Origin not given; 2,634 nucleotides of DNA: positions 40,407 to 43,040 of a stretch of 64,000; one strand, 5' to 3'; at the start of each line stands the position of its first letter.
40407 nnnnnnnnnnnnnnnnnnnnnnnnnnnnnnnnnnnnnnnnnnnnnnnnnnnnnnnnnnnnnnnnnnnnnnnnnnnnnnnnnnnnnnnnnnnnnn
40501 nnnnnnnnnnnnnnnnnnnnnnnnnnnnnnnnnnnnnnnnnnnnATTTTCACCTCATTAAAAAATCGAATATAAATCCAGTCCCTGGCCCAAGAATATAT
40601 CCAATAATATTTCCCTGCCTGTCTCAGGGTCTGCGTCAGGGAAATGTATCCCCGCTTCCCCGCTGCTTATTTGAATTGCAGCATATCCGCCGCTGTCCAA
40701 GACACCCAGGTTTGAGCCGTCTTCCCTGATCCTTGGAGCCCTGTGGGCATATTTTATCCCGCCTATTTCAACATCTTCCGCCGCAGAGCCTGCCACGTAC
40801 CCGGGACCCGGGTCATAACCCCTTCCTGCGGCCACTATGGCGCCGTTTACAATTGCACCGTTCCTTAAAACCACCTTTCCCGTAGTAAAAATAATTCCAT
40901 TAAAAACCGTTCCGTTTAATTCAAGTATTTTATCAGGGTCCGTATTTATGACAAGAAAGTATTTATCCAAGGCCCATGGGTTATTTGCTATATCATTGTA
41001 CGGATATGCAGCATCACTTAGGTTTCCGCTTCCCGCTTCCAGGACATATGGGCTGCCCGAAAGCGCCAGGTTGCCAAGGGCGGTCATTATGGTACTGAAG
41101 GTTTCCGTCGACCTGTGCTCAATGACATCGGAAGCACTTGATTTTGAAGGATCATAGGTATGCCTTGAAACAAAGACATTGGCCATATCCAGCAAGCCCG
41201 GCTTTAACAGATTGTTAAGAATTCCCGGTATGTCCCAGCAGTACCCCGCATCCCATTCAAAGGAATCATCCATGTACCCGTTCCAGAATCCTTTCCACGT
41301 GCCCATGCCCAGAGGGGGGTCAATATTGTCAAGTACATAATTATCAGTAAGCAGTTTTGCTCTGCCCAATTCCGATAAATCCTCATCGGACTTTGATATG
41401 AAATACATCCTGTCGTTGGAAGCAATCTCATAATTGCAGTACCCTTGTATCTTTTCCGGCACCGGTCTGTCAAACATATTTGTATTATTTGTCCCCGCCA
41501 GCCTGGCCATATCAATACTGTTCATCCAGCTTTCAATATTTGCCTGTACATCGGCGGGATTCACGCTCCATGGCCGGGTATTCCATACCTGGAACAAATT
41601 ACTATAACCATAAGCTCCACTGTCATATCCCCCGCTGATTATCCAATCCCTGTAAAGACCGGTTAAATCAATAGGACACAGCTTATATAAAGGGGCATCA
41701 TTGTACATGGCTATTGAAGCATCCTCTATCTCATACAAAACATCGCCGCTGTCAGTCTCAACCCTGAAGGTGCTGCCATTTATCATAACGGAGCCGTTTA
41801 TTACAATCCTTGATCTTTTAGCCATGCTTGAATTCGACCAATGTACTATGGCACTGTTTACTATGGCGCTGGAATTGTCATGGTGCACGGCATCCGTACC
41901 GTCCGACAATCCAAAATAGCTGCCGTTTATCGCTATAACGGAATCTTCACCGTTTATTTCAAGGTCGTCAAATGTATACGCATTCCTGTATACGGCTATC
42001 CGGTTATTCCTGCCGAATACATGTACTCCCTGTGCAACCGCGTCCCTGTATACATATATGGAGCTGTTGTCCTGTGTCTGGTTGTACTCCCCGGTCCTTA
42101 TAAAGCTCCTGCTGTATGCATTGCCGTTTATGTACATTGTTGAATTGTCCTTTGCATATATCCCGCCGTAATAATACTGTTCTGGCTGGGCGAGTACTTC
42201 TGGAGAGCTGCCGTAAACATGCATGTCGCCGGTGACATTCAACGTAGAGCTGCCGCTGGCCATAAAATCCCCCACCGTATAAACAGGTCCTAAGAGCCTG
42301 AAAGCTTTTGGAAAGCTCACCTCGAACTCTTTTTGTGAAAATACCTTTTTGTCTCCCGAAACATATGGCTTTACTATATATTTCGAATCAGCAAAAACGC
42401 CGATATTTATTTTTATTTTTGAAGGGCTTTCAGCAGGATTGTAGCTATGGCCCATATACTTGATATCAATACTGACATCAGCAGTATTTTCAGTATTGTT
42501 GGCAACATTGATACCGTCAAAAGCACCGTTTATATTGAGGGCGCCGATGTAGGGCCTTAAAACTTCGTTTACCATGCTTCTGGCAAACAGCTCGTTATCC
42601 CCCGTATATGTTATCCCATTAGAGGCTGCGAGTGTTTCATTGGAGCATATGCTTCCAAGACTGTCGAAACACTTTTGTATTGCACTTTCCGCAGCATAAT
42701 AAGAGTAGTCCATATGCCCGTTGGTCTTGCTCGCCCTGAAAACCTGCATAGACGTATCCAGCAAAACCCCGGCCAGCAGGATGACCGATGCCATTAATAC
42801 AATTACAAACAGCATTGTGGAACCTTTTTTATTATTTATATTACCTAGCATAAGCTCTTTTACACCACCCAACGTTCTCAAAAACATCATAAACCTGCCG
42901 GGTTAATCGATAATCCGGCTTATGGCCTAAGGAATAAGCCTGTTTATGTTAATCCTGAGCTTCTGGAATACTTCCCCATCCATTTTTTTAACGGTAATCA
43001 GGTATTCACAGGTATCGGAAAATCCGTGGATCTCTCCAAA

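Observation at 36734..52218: Type IV pilus locus with atypical gene order and a long accessory tail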

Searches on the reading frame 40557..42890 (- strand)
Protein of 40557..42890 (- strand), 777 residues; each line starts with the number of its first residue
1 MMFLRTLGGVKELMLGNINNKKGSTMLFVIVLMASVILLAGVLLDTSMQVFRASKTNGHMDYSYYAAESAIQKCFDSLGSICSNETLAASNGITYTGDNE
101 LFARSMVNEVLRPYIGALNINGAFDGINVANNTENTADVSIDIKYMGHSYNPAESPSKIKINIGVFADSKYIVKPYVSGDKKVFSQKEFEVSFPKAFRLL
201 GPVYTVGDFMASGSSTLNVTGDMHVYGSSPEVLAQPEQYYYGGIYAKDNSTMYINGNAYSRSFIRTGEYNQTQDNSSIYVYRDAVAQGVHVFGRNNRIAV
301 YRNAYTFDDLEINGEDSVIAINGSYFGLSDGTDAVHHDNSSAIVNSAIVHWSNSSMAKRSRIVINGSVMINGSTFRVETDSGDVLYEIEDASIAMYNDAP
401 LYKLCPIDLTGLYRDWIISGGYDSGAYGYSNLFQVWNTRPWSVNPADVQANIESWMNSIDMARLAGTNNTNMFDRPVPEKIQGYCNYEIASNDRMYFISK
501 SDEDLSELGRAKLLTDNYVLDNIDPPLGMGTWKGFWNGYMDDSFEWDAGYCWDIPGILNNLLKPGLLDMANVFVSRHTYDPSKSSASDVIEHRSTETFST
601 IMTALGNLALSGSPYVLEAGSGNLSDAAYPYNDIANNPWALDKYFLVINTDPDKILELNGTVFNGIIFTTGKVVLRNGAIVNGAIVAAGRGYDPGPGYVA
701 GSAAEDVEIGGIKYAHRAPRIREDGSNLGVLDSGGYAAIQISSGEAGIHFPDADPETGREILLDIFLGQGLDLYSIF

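Call 5: search_protein_families(library=pfam, proteins=[window:40557-42890:-], max_evalue=0.1)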
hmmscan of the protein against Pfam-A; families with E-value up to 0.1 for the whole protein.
window:40557-42890:- (777 aa): 1 family
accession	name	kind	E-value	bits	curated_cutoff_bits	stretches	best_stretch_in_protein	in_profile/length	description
PF11008.14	DUF2846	-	0.0061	17.1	34.3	0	717-748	22-53/92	Protein of unknown function (DUF2846)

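Call 8: search_protein_families(library=ncbifam, proteins=[window:40557-42890:-], max_evalue=0.01)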
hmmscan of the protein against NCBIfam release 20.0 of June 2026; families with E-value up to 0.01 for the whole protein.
window:40557-42890:- (777 aa): 0 families

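Call 10: find_homologous_proteins(query=window:40557-42890:-)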
Query window:40557-42890:- (777 aa): 111 proteins with E <= 0.001 among 8000 candidates.
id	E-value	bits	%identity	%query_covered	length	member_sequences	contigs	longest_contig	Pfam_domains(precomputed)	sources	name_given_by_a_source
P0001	4.4e-274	930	55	98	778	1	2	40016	-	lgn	-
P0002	3.0e-266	904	54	97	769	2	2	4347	-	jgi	jgi:hypothetical protein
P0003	6.1e-265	899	53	97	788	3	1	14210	-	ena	-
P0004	3.3e-259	880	52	95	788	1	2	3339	-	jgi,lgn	-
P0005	1.2e-226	773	49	98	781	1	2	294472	-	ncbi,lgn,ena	-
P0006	3.6e-225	768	49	98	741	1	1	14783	-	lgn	-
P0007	5.6e-225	767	48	98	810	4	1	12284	-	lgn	-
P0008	2.2e-224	765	49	98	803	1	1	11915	-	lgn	-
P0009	1.1e-222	760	48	97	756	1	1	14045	-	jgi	-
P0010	1.4e-219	749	49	95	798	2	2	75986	-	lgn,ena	-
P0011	7.3e-219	747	48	98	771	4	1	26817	-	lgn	-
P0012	2.9e-214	732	48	95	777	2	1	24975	-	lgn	-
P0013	6.9e-207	707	48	98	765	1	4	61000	-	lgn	-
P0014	1.2e-203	697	45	97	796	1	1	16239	-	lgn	-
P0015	4.7e-142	493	40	97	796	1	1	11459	-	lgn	-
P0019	5.8e-128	446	36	99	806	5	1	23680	-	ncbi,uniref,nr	ncbi:pilus assembly PilX family protein [Ruminiclostridium cellobioparum]|uniref:pilus assembly PilX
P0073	1.5e-80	290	33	97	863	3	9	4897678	-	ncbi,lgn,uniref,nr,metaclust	ncbi:hypothetical protein [Acetivibrio clariflavus]|uniref:Uncharacterized protein n=1 Tax=Acetivibr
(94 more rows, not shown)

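Call 12: find_encoding_contigs(protein=P0073, flank=10000, max_places=2)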
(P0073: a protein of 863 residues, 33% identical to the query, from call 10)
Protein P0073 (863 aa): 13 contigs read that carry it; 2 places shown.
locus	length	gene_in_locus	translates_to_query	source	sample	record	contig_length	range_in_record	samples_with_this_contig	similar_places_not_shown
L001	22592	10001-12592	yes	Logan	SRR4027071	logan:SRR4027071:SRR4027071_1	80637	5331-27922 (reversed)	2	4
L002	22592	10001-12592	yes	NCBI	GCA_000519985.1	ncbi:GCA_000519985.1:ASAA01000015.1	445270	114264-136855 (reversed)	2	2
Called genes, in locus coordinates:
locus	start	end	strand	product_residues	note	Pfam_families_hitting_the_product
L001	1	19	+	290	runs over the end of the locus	PF01262:AlaDh_PNT_C (faint), PF16924:DpaA_N, PF03807:F420_oxidored (faint), PF02826:2-Hacid_dh_C, PF01488:Shikimate_DH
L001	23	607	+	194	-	PF02441:Flavoprotein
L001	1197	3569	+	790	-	PF05157:MshEN, PF20720:nSTAND3 (faint), PF05157:MshEN, PF00437:T2SSE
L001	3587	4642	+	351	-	PF00437:T2SSE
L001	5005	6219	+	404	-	PF28597:T2SSF_N, PF00482:T2SSF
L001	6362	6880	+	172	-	PF07963:N_methyl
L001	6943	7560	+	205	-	PF07963:N_methyl (faint)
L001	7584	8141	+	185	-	-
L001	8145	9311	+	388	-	-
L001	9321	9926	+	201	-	PF07963:N_methyl (weak)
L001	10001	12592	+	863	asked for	-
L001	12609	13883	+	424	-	-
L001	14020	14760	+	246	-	PF00574:CLP_protease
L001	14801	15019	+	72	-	PF14035:YlzJ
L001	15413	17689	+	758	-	PF13491:FtsK_4TM, PF17854:FtsK_alpha, PF01580:FtsK_SpoIIIE, PF09397:FtsK_gamma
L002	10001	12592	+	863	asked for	-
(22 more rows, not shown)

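Call 13: find_encoding_contigs(protein=P0019, flank=10000, max_places=2)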
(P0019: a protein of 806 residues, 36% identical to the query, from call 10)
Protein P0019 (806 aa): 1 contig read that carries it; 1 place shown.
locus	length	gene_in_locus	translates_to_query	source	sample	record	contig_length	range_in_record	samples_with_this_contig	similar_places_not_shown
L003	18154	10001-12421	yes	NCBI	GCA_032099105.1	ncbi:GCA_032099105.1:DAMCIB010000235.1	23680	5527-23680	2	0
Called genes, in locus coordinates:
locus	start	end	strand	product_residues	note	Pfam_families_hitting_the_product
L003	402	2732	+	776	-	PF05157:MshEN, PF00437:T2SSE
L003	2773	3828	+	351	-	PF00437:T2SSE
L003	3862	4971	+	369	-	PF11104:PilM_2, PF14450:FtsA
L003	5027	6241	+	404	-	PF00482:T2SSF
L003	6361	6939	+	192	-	PF07963:N_methyl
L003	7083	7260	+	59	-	PF07963:N_methyl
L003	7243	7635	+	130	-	-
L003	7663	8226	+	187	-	PF05137:PilN (weak)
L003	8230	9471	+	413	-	-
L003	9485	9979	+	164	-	PF07963:N_methyl (weak)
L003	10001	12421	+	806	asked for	-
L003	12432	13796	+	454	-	-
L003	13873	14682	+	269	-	-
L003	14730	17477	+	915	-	-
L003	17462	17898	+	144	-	-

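Call 14: find_encoding_contigs(protein=P0001, flank=10000, max_places=1)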
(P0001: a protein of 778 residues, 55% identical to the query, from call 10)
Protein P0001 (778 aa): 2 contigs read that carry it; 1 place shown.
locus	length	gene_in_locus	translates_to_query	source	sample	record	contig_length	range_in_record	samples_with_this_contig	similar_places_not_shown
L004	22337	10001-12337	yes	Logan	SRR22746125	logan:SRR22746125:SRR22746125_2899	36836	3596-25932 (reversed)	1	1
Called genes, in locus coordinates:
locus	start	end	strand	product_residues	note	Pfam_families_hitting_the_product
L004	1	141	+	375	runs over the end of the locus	PF00072:Response_reg, PF02518:HATPase_c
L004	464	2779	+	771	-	PF05157:MshEN, PF25199:nSTAND_NTPase5 (faint), PF05157:MshEN, PF00437:T2SSE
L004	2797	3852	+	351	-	PF00437:T2SSE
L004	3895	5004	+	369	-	PF11104:PilM_2, PF14450:FtsA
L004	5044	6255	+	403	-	PF28597:T2SSF_N, PF00482:T2SSF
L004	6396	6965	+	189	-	PF07963:N_methyl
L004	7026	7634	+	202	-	-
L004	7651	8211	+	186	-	PF05137:PilN (weak)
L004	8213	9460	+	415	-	-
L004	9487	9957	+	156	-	PF07963:N_methyl (weak)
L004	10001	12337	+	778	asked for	-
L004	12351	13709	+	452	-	-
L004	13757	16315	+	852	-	PF00092:VWA, PF13519:VWA_2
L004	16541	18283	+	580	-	PF02743:dCache_1, PF00672:HAMP, PF06580:His_kinase, PF02518:HATPase_c (weak)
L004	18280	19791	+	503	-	PF00072:Response_reg, PF00165:HTH_AraC (faint), PF12833:HTH_18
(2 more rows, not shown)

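Call 15: find_encoding_contigs(protein=P0005, flank=10000, max_places=1)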
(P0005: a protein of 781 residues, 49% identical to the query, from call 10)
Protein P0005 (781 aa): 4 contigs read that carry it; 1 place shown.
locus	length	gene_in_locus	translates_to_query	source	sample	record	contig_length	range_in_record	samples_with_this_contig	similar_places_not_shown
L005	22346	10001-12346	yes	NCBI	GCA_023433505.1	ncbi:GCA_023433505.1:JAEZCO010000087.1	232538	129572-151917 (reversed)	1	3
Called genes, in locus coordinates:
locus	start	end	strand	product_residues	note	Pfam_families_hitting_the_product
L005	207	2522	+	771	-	PF05157:MshEN, PF00437:T2SSE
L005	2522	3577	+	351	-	PF00437:T2SSE, PF13555:AAA_29 (weak)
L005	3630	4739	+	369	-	PF11104:PilM_2, PF06723:MreB_Mbl (faint), PF14450:FtsA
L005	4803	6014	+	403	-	PF28597:T2SSF_N (weak), PF00482:T2SSF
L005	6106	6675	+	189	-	PF07963:N_methyl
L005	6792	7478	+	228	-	PF07963:N_methyl (faint)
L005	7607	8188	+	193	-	-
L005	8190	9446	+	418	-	-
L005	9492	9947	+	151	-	-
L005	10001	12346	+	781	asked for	-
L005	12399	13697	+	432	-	-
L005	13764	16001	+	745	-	PF00092:VWA, PF13519:VWA_2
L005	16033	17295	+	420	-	PF00395:SLH, PF00963:Cohesin (weak)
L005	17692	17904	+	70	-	PF08279:HTH_11 (weak), PF12844:HTH_19, PF13560:HTH_31, PF01381:HTH_3, PF13443:HTH_26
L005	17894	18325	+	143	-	PF09946:DUF2178 (weak), PF20040:DUF6442 (weak)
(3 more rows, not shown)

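Call 23: find_related_loci(query=A1, collection=genome_contigs, flank=10000)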
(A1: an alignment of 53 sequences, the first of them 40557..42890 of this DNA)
Query A1 (777 aa) in genome_contigs; peptide patterns used: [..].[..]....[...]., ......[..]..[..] (x = any residue, [..] = any of these).
68 stretches matched a pattern; 51 encode a relative of the query (tblastn E <= 1e-3); 51 distinct loci.
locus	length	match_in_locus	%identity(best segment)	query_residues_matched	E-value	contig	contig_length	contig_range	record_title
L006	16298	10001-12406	48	20-777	0e+0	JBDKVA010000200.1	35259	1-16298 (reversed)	MAG: Clostridiaceae bacterium isolate 8_bin.75 c_000001776194, whole genome shotgun sequence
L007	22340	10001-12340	49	17-777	0e+0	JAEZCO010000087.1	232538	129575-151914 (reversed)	MAG: Bacillota bacterium isolate OH_CBrB_255 k127_488404, whole genome shotgun sequence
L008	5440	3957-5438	52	38-526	3e-154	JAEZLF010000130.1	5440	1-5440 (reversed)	MAG: Bacillota bacterium isolate OH_CDB_60 k127_784551, whole genome shotgun sequence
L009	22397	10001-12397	37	13-777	7e-129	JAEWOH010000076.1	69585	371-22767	MAG: Bacillota bacterium isolate OH_SBlB_54 k127_1399871, whole genome shotgun sequence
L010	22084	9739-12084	38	13-777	9e-127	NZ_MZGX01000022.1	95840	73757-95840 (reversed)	Ruminiclostridium hungatei strain DSM 14427 CLHUN_contig000022, whole genome shotgun sequence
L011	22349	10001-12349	38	13-777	1e-126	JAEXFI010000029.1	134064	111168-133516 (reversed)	MAG: Bacillota bacterium isolate OH_HBB_241 k127_1077320, whole genome shotgun sequence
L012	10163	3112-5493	37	14-777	2e-125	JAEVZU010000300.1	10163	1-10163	MAG: Bacillota bacterium isolate OH_PBB_181 k127_125204, whole genome shotgun sequence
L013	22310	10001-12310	48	17-777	0e+0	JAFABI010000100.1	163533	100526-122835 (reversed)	MAG: Bacillota bacterium isolate OH_SBB_121 k127_1121962, whole genome shotgun sequence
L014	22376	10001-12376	36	14-777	1e-123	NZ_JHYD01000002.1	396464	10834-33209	Ruminiclostridium cellobioparum DSM 1351 = ATCC 15832 T344DRAFT_scaffold00002.2_C, whole genome shotgun sequence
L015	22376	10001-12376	35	14-777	1e-122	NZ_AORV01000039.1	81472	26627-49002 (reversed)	Ruminiclostridium cellobioparum subsp. termitidis CT1112 Ct_contig00042, whole genome shotgun sequence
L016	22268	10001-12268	35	4-777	8e-114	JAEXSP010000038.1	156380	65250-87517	MAG: Bacillota bacterium isolate OH_HBrB_311 k127_41673, whole genome shotgun sequence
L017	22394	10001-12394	34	18-777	6e-110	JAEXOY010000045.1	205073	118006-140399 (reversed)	MAG: Bacillota bacterium isolate OH_HBrB_169 k127_1718141, whole genome shotgun sequence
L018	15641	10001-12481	36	8-772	3e-134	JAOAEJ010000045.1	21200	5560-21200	MAG: Clostridia bacterium isolate SKW257 k141_586288, whole genome shotgun sequence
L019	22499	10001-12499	35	14-777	7e-106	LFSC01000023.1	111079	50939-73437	MAG: Clostridiaceae bacterium DTU079 scaffold5535, whole genome shotgun sequence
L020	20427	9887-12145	33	14-755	3e-100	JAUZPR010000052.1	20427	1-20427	MAG: Bacillota bacterium isolate bin149(14d) MHFJPFEE_52, whole genome shotgun sequence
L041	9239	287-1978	33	158-693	2e-72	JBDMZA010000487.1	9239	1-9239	MAG: Clostridiales bacterium isolate NRS2.bin.1 k97_398014, whole genome shotgun sequence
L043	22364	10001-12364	36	13-766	4e-125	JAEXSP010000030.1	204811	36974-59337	MAG: Bacillota bacterium isolate OH_HBrB_311 k127_541478, whole genome shotgun sequence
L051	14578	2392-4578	33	19-742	3e-90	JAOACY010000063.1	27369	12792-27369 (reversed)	MAG: Clostridia bacterium isolate SKW22 k141_1352995, whole genome shotgun sequence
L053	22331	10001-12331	30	21-766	4e-71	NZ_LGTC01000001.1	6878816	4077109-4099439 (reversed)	Pseudobacteroides cellulosolvens ATCC 35603 = DSM 2933 ctg1, whole genome shotgun sequence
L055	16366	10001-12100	26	20-777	2e-48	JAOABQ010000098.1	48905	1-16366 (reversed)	MAG: Clostridia bacterium isolate SKW182 k141_1405464, whole genome shotgun sequence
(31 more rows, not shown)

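Call 37: predict_structure(alignment_id=A1)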
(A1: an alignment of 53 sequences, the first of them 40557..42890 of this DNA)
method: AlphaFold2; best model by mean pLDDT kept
length: 777 residues; sequences in the alignment: 53
mean_pLDDT: 90.0   pTM: 0.82
mean pLDDT of the five models: 90.0, 89.5, 89.2, 88.5, 88.0
residues with pLDDT >= 90: 568; 70-90: 157; 50-70: 30; < 50: 22
segments of 3 or more residues with pLDDT < 50: 1-20
pLDDT, mean of each block of 10 residues (from residue 1): 38 42 67 83 80 79 89 95 84 80 95 94 84 79 96 82 94 67 93 85 98 98 97 87 98 98 96 95 98 98 97 97 97 75 95 94 98 89 88 93 93 94 92 97 95 97 96 97 97 96 97 95 86 95 93 95 93 82 62 91 92 94 95 97 97 96 98 97 97 72 92 91 93 96 97 95 97 89
secondary structure, 60 per line:
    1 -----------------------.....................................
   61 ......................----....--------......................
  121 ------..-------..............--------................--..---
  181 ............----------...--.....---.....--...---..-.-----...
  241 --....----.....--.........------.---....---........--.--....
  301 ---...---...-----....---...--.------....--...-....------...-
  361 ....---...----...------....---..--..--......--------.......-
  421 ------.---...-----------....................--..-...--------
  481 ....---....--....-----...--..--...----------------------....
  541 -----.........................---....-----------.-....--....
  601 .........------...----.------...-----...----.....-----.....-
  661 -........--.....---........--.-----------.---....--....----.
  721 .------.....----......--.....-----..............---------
elements in order (helices of 4 or more, strands of 3 or more residues): H24-82 H87-90 H99-120 E136-149 E158-173 E181-192 E203-205 E208-212 E216-220 E223-225 E243-246 E251-255 E258-266 E277-280 E284-291 E297-300 E304-306 E310-312 E318-321 E325-327 E343-345 H347-350 E361-364 E368-370 E375-377 E384-387 H401-404 H413-419 E431-433 H445-462 E481-484 E488-491 E494-497 H537-540 H546-570 E574-577 E591-594 H597-609 E616-618 E645-649 E655-659 E662-669 E672-676 E680-687 E706-709 E712-715 H728-732 E737-742 E745-749 H755-768

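Call 40: fold_search(model_id=the predicted structure, library=pdb)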
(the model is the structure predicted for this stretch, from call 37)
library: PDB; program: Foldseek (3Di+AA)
matches with E <= 10: 565; with E <= 0.001: 0
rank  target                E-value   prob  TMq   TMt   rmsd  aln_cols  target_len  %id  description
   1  5wd6_B                9.3e-02  0.80  0.09  0.27   7.7       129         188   10  bovine salivary protein form 30b (released 2018-07-11)
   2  3aa1_A                1.3e-01  0.16  0.06  0.14  20.4       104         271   14  Crystal structure of Actin capping protein in complex with the Cp-binding motif derived from CKIP-1 (released 2010-08-04)
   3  8p94_U                1.3e-01  0.21  0.07  0.15  19.9       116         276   12  Cryo-EM structure of cortactin stabilized Arp2/3-complex nucleated actin branches (released 2024-01-03)
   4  9y9l_Y                1.3e-01  0.11  0.05  0.12  16.6       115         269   12  CP at the barbed end with one cofilin on second-to-last subunit (released 2026-03-04)
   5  4wa0                  1.4e-01  0.15  0.15  0.26  20.1       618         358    7  The structure of a possible adhesin C-terminal domain from Caldicellulosiruptor kronotskyensis (released 2015-03-04)
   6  3wz3                  1.5e-01  0.66  0.07  0.34  13.4       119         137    8  Structure of a periplasmic fragment of TraM (released 2015-06-10)
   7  7t5q_I                1.5e-01  0.08  0.05  0.12  16.5       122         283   14  Cryo-EM Structure of a Transition State of Arp2/3 Complex Activation (released 2023-06-14)
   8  7ds8_A                2.0e-01  0.14  0.06  0.14  18.6       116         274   15  Crystal structure of actin capping protein in complex with twinflin-1/CD2AP CPI chimera peptide (CDN-TWC) (released 2021-03-03)
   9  5d9r                  2.2e-01  0.47  0.07  0.30  13.0       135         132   10  Crystal structure of a conserved domain in the intermembrane space region of the plastid division protein ARC6 (released 2015-11-11)
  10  8h1s_B                2.3e-01  0.30  0.06  0.21   8.7        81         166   15  Crystal structure of apo-LptDE complex (released 2023-10-11)
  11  7ds2_A                2.3e-01  0.30  0.07  0.17  19.4       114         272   10  Crystal structure of actin capping protein in complex with twinflin-1 C-terminus tail (released 2021-03-03)
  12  7pdz_F                2.4e-01  0.08  0.06  0.13  15.8       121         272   13  Structure of capping protein bound to the barbed end of a cytoplasmic actin filament (released 2021-09-01)
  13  7ds6_A                2.6e-01  0.10  0.06  0.13  15.4       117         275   11  Crystal structure of actin capping protein in complex with twinflin-1/CD2AP CPI chimera peptide (TWN-CDC) (released 2021-03-03)
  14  9o4g_B                2.6e-01  0.10  0.07  0.08  15.4       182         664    9  Cryo-EM structure of the CHSY3-CHPF1 chondroitin synthase heterodimer (released 2026-03-04)
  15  9ec0_C                2.6e-01  0.08  0.06  0.13  16.6       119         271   13  Structure of the CARMIL dimer bound to Capping Protein (released 2026-01-21)
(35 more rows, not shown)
